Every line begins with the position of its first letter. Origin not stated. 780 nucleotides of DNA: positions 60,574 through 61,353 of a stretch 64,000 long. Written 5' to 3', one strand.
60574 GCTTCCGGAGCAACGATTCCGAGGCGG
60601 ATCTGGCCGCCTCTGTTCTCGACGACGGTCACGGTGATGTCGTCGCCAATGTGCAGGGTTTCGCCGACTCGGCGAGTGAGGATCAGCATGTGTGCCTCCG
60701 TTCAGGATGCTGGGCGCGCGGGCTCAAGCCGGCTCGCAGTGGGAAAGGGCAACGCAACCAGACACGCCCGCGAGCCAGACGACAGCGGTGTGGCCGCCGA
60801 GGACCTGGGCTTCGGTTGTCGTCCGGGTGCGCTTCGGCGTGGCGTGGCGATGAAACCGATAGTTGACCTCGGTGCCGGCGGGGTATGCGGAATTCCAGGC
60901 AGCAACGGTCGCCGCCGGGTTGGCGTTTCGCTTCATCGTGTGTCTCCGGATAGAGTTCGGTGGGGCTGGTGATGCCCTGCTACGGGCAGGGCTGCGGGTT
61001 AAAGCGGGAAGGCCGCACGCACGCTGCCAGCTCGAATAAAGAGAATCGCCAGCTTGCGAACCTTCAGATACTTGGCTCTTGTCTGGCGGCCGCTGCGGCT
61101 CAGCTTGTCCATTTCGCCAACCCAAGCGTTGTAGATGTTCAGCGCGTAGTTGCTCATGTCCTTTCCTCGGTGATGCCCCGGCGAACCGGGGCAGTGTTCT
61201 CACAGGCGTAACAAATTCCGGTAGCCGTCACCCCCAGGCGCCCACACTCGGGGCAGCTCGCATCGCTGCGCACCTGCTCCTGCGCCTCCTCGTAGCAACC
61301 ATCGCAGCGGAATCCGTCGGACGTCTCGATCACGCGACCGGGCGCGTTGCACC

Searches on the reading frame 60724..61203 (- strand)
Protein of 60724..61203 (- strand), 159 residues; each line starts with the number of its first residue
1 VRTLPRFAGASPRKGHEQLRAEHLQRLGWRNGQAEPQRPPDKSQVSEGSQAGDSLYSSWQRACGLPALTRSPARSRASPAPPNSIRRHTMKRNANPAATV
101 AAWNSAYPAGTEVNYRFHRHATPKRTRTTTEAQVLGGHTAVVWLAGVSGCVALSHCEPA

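Call 10: search_protein_families(library=pfam, proteins=[window:60724-61203:-], max_evalue=0.01)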
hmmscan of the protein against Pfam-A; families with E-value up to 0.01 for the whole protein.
window:60724-61203:- (159 aa): 0 families

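Call 18: search_protein_families(library=phrogs, proteins=[window:60724-61203:-], max_evalue=0.01)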
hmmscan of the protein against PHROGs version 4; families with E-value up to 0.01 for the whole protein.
window:60724-61203:- (159 aa): 2 families
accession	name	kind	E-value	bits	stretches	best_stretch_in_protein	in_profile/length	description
phrog_9165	-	unknown function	1.1e-49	167.5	1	90-159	1-70/70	-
phrog_5527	-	transcription regulation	1.2e-11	45.7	1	87-156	50-119/123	transcriptional regulator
